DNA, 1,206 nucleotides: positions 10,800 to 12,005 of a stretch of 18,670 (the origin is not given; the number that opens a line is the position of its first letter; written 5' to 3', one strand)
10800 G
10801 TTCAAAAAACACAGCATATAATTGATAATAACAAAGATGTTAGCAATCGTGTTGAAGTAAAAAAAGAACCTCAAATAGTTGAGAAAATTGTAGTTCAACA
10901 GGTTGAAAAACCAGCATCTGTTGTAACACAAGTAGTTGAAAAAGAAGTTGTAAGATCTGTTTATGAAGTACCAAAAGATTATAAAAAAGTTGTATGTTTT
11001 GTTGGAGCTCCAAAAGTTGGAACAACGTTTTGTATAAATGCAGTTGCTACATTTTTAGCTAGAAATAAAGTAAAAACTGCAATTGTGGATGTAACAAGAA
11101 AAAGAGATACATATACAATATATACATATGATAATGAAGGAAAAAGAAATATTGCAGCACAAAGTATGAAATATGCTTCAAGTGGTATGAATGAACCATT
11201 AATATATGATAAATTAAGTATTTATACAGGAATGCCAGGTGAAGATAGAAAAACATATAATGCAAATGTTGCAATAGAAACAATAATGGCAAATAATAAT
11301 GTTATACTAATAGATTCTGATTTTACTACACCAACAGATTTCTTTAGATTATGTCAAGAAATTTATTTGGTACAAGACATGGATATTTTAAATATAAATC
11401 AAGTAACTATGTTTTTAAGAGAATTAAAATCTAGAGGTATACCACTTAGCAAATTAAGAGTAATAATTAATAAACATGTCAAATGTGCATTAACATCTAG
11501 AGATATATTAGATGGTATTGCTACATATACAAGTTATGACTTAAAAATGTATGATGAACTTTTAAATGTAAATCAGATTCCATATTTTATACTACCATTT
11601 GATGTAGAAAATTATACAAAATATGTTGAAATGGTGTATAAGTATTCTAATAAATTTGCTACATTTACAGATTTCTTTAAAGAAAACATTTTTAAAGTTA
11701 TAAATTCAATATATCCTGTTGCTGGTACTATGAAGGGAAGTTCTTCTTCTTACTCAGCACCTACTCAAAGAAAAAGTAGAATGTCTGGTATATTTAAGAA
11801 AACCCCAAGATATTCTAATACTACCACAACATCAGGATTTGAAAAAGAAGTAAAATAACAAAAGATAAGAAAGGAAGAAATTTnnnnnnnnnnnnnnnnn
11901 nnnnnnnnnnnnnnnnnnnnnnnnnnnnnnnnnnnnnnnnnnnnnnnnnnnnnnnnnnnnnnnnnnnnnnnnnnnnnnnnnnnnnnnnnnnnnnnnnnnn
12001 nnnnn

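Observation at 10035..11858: Pseudo-receiver + low-complexity linker + ParA/MinD-like domain with a broken Walker A (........, 11004-11027)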

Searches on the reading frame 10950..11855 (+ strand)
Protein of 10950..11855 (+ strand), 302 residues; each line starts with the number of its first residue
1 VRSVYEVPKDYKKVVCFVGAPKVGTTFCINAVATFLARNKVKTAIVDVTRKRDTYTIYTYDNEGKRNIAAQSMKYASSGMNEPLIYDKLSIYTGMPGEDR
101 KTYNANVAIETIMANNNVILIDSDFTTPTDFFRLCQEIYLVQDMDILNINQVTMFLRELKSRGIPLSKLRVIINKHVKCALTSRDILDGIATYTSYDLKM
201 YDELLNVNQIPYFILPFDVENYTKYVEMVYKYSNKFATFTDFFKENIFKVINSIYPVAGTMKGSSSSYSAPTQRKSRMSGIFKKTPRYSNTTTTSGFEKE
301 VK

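Call 6: search_protein_families(library=pfam, proteins=[window:10950-11855:+], max_evalue=10)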
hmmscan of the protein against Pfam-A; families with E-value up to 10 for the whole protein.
seq(302 aa): 0 families

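Call 32: search_solved_structures(query=A1, max_evalue=10, show_alignments=4)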
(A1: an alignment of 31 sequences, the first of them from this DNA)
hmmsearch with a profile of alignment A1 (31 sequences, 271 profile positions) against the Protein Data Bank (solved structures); distinct sequences matched with E-value up to 10: 12.
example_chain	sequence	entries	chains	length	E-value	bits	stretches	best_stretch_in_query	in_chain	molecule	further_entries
2ved_A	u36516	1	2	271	0.0015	20.9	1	22-144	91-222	MEMBRANE PROTEIN CAPA1, PROTEIN TYROSINE KINASE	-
4jmp_A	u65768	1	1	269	0.0028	20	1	22-144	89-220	C-terminal fragment of CapA, Protein tyrosine kinase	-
3bfv_A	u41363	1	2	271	0.0028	20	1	22-144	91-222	Membrane protein CapA1, Protein tyrosine kinase,Protein tyrosine kinase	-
4jlv_A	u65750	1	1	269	0.0053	19.1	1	23-126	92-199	C-terminal fragment of Membrane protein CapA1, Putative uncharacterized protein capB1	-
5dgx_A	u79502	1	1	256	0.16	14.3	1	30-124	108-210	Lipid A export ATP-binding/permease protein MsbA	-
8x7f_A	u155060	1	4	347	0.17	14.1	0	15-40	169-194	Trifunctional NAD biosynthesis/regulator protein NadR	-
3la6_A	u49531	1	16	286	0.33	13.2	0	11-54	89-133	Tyrosine-protein kinase wzc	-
9uxb_A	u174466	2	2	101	0.35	13.1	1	224-269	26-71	Transcription activator BRG1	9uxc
6z0p_A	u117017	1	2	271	1.8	10.8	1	9-125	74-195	BceF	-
2f1r_A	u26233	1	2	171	1.8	10.8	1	16-48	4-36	molybdopterin-guanine dinucleotide biosynthesis protein B (mobB)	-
2ph1_A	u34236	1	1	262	1.9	10.7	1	9-50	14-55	Nucleotide-binding protein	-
1lw7_A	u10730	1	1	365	2.7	10.2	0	14-39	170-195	TRANSCRIPTIONAL REGULATOR NADR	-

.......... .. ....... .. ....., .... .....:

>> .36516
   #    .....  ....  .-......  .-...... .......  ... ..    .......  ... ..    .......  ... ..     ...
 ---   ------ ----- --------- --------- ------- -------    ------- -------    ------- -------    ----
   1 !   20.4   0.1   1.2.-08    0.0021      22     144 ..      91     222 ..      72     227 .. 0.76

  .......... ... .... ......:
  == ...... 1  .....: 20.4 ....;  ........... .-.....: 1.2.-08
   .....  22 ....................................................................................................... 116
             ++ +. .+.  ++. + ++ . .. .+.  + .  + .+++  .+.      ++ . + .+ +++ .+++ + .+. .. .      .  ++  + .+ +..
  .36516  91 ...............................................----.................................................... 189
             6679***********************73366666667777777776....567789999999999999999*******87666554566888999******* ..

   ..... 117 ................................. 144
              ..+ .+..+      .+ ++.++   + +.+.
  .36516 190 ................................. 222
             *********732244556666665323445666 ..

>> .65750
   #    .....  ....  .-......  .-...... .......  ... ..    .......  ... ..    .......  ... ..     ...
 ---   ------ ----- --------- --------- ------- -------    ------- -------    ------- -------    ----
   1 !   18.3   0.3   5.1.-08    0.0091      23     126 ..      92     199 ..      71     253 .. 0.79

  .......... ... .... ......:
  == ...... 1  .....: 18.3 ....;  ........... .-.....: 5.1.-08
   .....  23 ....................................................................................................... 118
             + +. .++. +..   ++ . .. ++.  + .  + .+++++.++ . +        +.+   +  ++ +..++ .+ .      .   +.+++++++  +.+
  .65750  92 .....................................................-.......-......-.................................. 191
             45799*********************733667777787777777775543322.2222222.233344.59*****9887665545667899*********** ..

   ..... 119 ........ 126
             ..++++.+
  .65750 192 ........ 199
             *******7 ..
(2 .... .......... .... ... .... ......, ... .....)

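Call 33: search_protein_families(library=pfam, alignment_id=A1, max_evalue=1)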
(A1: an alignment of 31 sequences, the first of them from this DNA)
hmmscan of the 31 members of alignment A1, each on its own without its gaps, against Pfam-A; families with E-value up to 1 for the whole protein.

A. member 1, seq(265 aa): 0 families

B. families by the number of members that match (of 31 scanned): 40 families (the first 25 are shown)
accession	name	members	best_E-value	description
PF01656.29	CbiA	18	4.1e-06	CobQ/CobB/MinD/ParA nucleotide binding domain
PF09140.17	MipZ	9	0.0022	ATPase MipZ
PF01343.23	Peptidase_S49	6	0.0028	Peptidase family S49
PF03358.20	FMN_red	5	0.0079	NADPH-dependent FMN reductase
PF12846.13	AAA_10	3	0.015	AAA-like domain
PF13614.12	AAA_31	3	0.015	AAA domain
PF03205.20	MobB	3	0.023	Molybdopterin guanine dinucleotide synthesis protein B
PF13401.12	AAA_22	3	0.12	AAA domain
PF16139.11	DUF4847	2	9.4e-06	Domain of unknown function (DUF4847)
PF02302.22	PTS_IIB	2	0.077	PTS system, Lactose/Cellobiose specific IIB subunit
PF06293.20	Kdo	1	0.0063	Lipopolysaccharide kinase (Kdo/WaaP) family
PF19842.5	YqeC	1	0.012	YqeC protein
PF20590.3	DUF6791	1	0.016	Domain of unknown function (DUF6791)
PF07443.18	HARP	1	0.018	HepA-related protein (HARP)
PF19509.4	DUF6043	1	0.022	Family of unknown function (DUF6043)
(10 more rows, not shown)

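Call 34: find_homologous_proteins(query=A1, max_evalue=0.001)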
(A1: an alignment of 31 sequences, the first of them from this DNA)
Query A1 (31 sequences) (265 aa, profile of the alignment): 76 proteins with E <= 0.001 among 6669 candidates.
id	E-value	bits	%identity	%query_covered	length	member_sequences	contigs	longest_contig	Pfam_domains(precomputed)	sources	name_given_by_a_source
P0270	8.9e-108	378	40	93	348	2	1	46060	-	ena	-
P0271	1.1e-107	377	39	93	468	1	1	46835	-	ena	-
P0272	1.9e-107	376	37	93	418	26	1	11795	-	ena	-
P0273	5.9e-107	375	40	93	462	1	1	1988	-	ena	-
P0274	2.8e-106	373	39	93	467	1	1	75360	-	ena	-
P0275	3.5e-106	372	37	93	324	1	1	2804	-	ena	-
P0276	4.4e-106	372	37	93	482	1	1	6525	-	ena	-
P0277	6.0e-106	372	37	93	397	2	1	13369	-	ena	-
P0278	7.0e-106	371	37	93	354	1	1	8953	-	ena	-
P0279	7.7e-106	371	37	93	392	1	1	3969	-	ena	-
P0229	1.1e-105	371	37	93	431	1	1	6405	-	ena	-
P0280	1.3e-105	370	38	87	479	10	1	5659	-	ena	-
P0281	1.3e-105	370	37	94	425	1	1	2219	-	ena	-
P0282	3.6e-105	369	37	93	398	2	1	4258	-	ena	-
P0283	3.1e-104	366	37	96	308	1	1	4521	-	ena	-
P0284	5.4e-104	365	38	93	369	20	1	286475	-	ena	-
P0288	9.6e-96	338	36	93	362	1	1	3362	-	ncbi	-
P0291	8.7e-94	332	36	93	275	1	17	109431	-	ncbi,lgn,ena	-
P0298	1.6e-91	324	38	84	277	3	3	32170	-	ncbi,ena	-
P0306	5.8e-88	313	36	96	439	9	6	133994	-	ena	-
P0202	1.6e-85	305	43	98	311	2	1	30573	-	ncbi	-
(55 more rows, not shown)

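Call 42: find_encoding_contigs(protein=P0291, flank=7000, max_places=3)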
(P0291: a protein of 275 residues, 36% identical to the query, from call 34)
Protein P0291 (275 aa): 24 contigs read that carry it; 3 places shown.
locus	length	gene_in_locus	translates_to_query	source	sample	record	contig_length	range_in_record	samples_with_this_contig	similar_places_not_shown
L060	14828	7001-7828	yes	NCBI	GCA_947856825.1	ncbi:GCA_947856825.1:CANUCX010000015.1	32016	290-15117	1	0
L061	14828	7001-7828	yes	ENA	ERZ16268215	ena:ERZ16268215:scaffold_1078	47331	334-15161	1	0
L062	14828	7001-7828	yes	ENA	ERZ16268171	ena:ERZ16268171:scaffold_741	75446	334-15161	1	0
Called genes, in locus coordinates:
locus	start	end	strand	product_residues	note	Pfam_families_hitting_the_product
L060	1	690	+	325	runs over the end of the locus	?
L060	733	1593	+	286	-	-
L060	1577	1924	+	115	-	-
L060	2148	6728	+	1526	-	PF00498:FHA, PF13555:AAA_29 (faint), PF01580:FtsK_SpoIIIE, PF01935:DUF87 (weak), PF01580:FtsK_SpoIIIE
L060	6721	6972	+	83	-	-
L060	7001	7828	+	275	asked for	-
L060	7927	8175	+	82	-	PF03840:SecG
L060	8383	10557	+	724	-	PF25049:OB_HELZ2 (faint), PF08206:OB_RNB, PF22707:S1CSD-TOTE-2 (faint), PF08206:OB_RNB, PF17876:CSD2, PF00773:RNB, PF00575:S1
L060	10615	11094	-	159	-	PF06695:Sm_multidrug_ex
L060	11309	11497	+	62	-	-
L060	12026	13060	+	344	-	PF02912:Phe_tRNA-synt_N, PF01409:tRNA-synt_2d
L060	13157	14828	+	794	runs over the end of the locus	PF01588:tRNA_bind, PF03483:B3_4, PF03484:B5, PF17759:tRNA_synthFbeta, PF03147:FDX-ACB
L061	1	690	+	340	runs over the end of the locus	?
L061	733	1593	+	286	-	-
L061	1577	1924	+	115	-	-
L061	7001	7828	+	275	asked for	-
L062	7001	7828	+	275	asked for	-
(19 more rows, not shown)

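Call 43: find_encoding_contigs(protein=P0284, flank=7000, max_places=2)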
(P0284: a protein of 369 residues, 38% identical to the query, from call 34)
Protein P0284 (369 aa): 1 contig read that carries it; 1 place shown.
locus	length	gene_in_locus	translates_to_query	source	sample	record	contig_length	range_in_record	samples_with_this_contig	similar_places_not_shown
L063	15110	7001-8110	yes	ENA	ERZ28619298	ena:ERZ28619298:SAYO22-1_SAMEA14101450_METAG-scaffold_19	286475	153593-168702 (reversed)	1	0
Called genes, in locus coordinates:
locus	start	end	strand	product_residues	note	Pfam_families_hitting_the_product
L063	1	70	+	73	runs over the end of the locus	PF02229:PC4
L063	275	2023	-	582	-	PF00501:AMP-binding, PF23562:AMP-binding_C_3 (weak)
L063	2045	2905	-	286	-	-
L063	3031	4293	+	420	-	PF07501:G5, PF08239:SH3_3 (faint), PF01832:Glucosaminidase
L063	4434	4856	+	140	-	-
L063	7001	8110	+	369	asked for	-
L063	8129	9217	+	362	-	PF00990:GGDEF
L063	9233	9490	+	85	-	PF06135:IreB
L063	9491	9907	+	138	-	PF03652:RuvX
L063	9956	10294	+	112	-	PF06949:DUF1292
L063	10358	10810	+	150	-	-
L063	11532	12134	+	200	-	PF01725:Ham1p_like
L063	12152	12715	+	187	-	PF00293:NUDIX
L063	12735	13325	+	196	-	PF02545:Maf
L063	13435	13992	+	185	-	-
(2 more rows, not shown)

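Call 44: list_cluster_members(proteins=[P0291, P0298, P0288, P0202, P0139, P0187, P0207, P0230, P0262, P0056])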
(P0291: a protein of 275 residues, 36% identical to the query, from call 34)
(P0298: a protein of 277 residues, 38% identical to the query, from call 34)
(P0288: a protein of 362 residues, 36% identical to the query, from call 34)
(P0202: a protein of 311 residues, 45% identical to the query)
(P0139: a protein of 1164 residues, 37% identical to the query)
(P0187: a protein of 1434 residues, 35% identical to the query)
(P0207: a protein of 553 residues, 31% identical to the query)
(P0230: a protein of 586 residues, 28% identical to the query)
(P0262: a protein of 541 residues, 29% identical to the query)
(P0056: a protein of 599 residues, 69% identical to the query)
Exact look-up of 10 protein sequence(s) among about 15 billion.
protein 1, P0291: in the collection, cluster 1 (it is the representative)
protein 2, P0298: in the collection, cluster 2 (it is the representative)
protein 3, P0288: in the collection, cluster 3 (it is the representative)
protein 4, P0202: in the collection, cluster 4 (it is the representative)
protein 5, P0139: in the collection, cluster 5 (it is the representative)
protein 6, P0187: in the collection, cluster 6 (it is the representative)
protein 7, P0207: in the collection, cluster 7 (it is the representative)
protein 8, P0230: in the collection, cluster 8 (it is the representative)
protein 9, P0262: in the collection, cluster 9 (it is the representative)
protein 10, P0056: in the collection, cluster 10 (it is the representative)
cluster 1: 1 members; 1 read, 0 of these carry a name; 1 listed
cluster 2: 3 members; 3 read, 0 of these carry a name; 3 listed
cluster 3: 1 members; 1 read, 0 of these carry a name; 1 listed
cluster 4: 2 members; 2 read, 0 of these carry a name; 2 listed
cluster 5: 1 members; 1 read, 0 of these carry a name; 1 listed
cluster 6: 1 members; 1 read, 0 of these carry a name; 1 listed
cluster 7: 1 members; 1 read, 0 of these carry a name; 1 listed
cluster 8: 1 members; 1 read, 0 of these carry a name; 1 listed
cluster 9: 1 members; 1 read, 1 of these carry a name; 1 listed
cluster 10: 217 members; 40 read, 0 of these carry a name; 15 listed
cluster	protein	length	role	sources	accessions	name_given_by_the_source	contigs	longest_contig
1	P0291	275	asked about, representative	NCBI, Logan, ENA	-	-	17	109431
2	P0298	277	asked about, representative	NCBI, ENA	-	-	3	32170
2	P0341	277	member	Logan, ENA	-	-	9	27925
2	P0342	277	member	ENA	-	-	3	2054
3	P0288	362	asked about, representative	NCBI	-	-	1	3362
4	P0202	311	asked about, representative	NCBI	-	-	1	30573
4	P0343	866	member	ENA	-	-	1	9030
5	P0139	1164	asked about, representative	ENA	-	-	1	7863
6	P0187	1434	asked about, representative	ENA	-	-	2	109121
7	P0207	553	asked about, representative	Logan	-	-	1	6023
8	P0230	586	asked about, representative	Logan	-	-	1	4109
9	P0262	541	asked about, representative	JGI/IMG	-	hypothetical protein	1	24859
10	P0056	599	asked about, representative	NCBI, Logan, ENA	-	-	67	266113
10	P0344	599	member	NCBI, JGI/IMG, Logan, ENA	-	-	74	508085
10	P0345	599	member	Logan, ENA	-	-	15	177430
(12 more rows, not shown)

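Call 68: find_encoding_contigs(protein=P0306, flank=6000, max_places=2)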
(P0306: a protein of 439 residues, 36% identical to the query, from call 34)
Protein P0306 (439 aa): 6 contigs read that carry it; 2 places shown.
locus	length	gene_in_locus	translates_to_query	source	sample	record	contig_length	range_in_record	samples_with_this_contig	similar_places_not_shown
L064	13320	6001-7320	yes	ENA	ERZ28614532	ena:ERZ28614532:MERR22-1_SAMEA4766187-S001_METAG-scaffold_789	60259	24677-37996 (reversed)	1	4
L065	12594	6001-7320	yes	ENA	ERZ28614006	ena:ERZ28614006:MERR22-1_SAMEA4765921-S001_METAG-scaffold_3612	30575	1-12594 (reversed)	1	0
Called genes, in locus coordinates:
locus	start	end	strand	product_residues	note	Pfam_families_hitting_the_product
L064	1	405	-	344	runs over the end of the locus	PF13379:NMT1_2, PF09084:NMT1, PF12974:Phosphonate-bd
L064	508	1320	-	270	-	PF00528:BPD_transp_1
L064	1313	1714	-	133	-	PF00005:ABC_tran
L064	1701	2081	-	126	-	PF00005:ABC_tran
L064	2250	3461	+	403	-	PF00768:Peptidase_S11, PF07943:PBP5_C (faint)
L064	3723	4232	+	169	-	-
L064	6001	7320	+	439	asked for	-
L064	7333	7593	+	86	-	PF06135:IreB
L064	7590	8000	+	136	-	PF03652:RuvX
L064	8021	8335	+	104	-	PF06949:DUF1292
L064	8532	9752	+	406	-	PF06838:Met_gamma_lyase, PF01053:Cys_Met_Meta_PP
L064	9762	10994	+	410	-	PF00070:Pyr_redox (faint), PF00890:FAD_binding_2, PF01134:GIDA, PF01266:DAO (faint), PF03486:HI0933_like, PF12831:FAD_oxidored, PF07992:Pyr_redox_2 (weak), PF22780:HI0933_like_1st, +3 more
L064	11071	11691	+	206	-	PF01205:Impact_N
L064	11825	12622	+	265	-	PF00072:Response_reg, PF08769:Spo0A_C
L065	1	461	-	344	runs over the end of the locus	PF13379:NMT1_2, PF09084:NMT1, PF12974:Phosphonate-bd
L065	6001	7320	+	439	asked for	-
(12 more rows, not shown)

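Call 69: find_encoding_contigs(protein=P0274, flank=6000, max_places=1)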
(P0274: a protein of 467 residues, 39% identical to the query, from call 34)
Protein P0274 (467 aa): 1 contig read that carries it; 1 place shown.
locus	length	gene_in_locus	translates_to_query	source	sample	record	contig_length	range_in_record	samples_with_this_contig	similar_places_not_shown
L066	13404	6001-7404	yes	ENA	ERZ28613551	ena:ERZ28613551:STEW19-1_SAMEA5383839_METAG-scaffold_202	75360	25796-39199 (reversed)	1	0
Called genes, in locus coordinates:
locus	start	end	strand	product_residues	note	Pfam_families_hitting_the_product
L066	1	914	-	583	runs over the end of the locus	PF00501:AMP-binding, PF23562:AMP-binding_C_3 (weak)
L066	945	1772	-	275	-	-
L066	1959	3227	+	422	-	PF07501:G5, PF08239:SH3_3 (weak), PF01832:Glucosaminidase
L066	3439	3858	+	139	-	-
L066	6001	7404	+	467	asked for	-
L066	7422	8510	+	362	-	PF00990:GGDEF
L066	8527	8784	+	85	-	PF06135:IreB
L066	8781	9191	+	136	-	PF03652:RuvX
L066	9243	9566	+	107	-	PF06949:DUF1292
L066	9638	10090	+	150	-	-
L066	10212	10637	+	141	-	PF00293:NUDIX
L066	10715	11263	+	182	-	-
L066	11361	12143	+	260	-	PF00459:Inositol_P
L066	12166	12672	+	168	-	PF01230:HIT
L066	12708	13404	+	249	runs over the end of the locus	PF01209:Ubie_methyltran, PF13489:Methyltransf_23 (weak), PF13847:Methyltransf_31, PF08241:Methyltransf_11, PF08242:Methyltransf_12, PF13649:Methyltransf_25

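Call 70: find_encoding_contigs(protein=P0298, flank=6000, max_places=2)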
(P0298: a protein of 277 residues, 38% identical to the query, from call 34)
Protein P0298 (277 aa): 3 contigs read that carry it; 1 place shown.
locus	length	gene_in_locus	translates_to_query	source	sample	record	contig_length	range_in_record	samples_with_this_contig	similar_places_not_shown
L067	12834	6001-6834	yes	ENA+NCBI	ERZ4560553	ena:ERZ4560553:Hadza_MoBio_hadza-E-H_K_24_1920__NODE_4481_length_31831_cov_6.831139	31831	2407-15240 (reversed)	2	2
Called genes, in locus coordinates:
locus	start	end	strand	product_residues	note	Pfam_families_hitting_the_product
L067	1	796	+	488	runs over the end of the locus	-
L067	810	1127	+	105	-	PF13780:DUF4176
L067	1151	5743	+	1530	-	PF00498:FHA, PF01580:FtsK_SpoIIIE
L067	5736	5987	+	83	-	-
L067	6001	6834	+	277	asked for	-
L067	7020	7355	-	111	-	PF05063:MT-A70 (weak)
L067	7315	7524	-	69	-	-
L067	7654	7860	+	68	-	PF13560:HTH_31 (weak), PF12844:HTH_19, PF13443:HTH_26 (weak), PF01381:HTH_3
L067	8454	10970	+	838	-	PF00145:DNA_methylase, PF07669:Eco57I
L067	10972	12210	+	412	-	-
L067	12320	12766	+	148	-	-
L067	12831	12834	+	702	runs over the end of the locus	PF07728:AAA_5 (faint), PF13245:AAA_19, PF13604:AAA_30, PF01443:Viral_helicase1, PF03029:ATP_bind_1 (faint), PF09848:SLFN-g3_helicase (weak), PF13538:UvrD_C_2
